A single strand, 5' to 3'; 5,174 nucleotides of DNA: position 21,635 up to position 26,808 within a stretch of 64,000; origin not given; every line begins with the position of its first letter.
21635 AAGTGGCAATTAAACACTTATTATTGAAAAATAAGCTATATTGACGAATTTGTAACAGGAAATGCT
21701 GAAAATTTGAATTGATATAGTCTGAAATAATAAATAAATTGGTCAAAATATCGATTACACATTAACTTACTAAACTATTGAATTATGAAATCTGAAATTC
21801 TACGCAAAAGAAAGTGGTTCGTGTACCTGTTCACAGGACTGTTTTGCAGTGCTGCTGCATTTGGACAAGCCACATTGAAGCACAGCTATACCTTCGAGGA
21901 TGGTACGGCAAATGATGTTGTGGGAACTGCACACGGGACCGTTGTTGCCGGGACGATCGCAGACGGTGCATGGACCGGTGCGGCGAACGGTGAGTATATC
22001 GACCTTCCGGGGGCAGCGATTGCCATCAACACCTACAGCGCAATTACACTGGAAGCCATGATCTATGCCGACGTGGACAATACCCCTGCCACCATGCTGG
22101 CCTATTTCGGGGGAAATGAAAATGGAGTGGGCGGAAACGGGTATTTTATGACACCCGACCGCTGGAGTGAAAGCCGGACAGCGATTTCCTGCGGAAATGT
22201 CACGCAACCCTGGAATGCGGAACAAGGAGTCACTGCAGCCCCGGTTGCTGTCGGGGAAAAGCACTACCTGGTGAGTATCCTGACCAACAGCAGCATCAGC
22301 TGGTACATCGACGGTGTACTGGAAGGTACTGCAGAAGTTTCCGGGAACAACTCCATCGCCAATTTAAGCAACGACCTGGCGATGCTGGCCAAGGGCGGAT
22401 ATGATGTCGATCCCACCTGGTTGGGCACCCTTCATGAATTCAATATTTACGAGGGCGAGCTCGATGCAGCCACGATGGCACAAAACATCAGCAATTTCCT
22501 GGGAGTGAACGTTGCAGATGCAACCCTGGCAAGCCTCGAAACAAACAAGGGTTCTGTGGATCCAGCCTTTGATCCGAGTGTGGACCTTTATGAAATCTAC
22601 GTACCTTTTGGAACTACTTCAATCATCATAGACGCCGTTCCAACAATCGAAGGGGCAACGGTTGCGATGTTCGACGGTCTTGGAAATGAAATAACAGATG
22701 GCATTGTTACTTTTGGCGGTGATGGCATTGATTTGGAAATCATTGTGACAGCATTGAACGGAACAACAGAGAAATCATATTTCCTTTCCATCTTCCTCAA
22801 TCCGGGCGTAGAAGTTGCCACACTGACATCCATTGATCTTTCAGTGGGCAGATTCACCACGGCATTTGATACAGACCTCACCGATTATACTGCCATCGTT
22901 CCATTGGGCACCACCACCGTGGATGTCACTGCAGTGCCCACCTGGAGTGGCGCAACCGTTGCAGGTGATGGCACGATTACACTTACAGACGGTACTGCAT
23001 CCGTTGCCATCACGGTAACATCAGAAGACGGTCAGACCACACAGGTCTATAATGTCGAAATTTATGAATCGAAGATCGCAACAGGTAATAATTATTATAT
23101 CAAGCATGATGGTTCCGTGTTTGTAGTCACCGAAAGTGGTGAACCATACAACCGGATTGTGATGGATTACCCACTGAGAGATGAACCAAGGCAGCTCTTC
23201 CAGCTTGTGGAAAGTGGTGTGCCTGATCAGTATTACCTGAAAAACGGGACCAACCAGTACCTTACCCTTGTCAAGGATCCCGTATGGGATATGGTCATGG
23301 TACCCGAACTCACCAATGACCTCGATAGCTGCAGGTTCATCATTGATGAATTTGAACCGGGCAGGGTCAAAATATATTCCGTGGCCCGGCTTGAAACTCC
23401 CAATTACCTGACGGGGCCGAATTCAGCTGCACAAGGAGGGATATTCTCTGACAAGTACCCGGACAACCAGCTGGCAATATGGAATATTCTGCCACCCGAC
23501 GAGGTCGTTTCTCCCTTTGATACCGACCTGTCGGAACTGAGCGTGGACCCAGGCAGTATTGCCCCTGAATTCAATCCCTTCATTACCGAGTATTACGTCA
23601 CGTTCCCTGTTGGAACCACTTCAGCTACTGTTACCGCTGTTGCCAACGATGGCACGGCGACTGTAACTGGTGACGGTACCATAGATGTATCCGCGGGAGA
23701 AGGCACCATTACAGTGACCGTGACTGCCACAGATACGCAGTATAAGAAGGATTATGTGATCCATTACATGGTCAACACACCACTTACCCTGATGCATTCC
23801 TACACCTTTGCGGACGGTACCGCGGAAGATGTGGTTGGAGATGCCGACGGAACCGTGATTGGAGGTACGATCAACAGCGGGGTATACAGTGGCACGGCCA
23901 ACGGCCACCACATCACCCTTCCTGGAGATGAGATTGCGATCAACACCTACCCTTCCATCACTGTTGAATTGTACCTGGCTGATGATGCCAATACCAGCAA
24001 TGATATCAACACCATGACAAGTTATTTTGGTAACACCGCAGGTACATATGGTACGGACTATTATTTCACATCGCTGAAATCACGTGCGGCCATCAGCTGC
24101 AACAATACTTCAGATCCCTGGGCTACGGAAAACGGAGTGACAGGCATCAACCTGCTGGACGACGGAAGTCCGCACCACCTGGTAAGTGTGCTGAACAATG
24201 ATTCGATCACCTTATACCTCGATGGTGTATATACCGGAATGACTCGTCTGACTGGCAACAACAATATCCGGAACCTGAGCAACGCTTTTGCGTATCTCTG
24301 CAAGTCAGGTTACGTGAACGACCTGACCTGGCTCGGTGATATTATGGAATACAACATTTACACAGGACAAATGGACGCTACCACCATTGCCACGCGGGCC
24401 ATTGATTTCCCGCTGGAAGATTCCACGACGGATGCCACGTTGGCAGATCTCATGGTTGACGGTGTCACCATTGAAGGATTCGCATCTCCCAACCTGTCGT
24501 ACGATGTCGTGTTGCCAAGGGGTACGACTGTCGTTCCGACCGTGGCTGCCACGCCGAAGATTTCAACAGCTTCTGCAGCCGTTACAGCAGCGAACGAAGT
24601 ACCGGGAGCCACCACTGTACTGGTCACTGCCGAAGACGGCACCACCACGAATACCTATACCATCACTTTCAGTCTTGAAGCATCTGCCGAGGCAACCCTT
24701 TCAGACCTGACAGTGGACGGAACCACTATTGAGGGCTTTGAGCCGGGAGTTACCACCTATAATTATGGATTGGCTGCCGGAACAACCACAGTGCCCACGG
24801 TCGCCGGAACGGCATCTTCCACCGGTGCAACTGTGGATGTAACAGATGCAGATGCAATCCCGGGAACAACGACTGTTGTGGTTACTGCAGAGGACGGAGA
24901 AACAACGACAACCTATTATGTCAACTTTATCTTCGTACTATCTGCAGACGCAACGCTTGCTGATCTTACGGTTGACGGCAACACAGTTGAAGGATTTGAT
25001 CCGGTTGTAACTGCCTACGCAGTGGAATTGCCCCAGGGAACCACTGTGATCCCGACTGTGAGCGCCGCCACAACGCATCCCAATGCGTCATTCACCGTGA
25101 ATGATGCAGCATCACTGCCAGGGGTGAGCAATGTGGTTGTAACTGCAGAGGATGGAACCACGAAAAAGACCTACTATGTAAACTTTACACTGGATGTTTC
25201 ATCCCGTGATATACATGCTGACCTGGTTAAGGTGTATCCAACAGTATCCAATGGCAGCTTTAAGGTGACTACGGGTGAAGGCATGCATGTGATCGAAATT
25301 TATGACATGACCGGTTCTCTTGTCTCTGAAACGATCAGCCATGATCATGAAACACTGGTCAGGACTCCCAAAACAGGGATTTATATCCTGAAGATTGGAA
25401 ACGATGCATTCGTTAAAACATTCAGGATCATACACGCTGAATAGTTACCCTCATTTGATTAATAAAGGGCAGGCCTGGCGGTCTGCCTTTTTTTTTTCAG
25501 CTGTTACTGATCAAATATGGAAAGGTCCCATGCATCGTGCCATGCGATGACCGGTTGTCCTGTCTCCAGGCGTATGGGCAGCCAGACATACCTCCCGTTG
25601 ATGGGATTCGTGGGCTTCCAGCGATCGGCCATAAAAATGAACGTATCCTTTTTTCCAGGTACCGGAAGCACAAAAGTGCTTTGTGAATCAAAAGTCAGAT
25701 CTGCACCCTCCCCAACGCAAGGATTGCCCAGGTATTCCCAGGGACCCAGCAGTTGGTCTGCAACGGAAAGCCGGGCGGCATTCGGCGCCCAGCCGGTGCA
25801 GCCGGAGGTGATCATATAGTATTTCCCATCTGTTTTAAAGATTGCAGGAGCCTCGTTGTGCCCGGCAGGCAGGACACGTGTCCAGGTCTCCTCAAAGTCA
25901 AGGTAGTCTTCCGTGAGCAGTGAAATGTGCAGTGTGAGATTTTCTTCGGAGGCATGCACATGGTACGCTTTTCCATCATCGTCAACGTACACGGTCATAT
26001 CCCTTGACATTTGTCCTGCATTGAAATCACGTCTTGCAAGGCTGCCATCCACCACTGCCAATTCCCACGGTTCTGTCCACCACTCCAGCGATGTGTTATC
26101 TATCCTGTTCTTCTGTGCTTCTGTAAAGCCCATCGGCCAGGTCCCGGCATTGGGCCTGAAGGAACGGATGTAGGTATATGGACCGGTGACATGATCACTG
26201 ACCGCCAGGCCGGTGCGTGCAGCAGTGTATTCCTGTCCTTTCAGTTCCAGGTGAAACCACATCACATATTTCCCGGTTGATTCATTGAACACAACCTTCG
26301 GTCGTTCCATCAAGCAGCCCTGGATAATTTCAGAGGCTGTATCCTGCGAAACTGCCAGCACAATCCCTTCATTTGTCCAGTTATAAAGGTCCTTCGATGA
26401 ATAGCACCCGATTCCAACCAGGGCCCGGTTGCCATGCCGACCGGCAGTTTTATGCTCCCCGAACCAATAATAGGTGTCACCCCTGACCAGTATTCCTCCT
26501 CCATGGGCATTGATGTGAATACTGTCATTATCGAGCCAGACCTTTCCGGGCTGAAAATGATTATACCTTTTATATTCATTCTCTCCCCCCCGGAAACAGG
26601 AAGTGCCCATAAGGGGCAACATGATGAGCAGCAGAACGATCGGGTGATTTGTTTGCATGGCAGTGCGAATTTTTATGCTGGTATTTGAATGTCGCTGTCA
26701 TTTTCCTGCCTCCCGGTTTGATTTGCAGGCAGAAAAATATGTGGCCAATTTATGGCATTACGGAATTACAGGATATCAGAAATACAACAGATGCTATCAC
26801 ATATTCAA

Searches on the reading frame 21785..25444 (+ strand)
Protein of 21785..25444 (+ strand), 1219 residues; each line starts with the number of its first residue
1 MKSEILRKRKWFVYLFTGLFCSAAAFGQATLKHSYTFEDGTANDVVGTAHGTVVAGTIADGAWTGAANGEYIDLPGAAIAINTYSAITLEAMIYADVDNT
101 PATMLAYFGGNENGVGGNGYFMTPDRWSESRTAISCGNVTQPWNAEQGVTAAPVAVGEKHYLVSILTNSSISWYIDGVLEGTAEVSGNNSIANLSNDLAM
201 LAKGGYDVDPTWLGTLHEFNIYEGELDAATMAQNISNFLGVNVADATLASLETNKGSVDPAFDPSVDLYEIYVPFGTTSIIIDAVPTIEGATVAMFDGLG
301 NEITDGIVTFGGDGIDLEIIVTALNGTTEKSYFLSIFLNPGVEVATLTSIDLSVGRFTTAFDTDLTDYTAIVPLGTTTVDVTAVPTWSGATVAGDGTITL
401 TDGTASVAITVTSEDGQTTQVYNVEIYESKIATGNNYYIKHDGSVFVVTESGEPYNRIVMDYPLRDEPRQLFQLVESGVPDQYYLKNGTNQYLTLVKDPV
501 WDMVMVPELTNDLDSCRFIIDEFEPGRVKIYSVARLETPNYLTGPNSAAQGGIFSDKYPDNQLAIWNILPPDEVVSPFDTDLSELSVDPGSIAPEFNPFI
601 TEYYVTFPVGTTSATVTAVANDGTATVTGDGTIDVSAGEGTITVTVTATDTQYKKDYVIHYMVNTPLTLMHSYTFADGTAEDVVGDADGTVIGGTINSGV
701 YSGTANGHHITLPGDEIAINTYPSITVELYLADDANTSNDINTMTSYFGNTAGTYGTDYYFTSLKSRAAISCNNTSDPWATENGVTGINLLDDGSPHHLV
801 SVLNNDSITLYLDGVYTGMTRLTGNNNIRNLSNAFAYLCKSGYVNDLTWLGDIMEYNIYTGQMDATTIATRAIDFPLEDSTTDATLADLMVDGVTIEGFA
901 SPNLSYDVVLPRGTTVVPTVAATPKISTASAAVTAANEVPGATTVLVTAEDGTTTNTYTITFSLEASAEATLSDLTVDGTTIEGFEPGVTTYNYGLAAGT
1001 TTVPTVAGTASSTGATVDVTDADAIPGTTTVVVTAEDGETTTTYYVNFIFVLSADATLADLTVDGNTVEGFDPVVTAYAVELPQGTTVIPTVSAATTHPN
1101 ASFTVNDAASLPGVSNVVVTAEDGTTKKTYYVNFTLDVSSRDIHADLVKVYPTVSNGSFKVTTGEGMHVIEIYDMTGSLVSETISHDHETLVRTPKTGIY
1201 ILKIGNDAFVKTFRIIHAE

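Call 21: search_protein_families(library=pfam, proteins=[window:21785-25444:+], max_evalue=0.001)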
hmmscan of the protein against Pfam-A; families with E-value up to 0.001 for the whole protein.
window:21785-25444:+ (1219 aa): 3 families
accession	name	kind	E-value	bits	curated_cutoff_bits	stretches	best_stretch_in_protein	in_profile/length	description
PF12733.13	Cadherin-like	-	7.5e-28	97.3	24.2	3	352-427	6-87/89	Cadherin-like beta sandwich domain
PF13385.13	Laminin_G_3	-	1e-14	55.3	27.6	2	69-229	4-148/151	Concanavalin A-like lectin/glucanases superfamily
PF18962.6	Por_Secre_tail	-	0.00023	21.8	27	1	1150-1208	1-66/75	Secretion system C-terminal sorting domain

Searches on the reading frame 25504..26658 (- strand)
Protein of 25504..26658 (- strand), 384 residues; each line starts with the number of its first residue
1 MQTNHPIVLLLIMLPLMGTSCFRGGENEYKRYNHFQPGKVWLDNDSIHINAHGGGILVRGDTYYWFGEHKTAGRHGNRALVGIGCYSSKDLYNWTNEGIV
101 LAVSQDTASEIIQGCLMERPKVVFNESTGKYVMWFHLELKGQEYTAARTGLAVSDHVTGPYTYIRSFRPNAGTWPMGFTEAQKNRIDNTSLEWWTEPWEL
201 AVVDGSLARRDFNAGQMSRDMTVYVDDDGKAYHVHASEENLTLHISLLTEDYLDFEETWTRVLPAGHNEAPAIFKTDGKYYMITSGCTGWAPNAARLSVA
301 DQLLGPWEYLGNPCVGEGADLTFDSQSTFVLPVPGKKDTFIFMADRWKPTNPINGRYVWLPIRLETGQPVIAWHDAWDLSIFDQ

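Call 21: search_protein_families(library=pfam, proteins=[window:25504-26658:-], max_evalue=0.001)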
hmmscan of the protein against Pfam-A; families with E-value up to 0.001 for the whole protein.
window:25504-26658:- (384 aa): 1 family
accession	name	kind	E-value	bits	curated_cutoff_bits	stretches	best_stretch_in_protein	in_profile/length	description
PF04616.20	Glyco_hydro_43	-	4.6e-16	59.4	32.2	2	214-309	117-223/288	Glycosyl hydrolases family 43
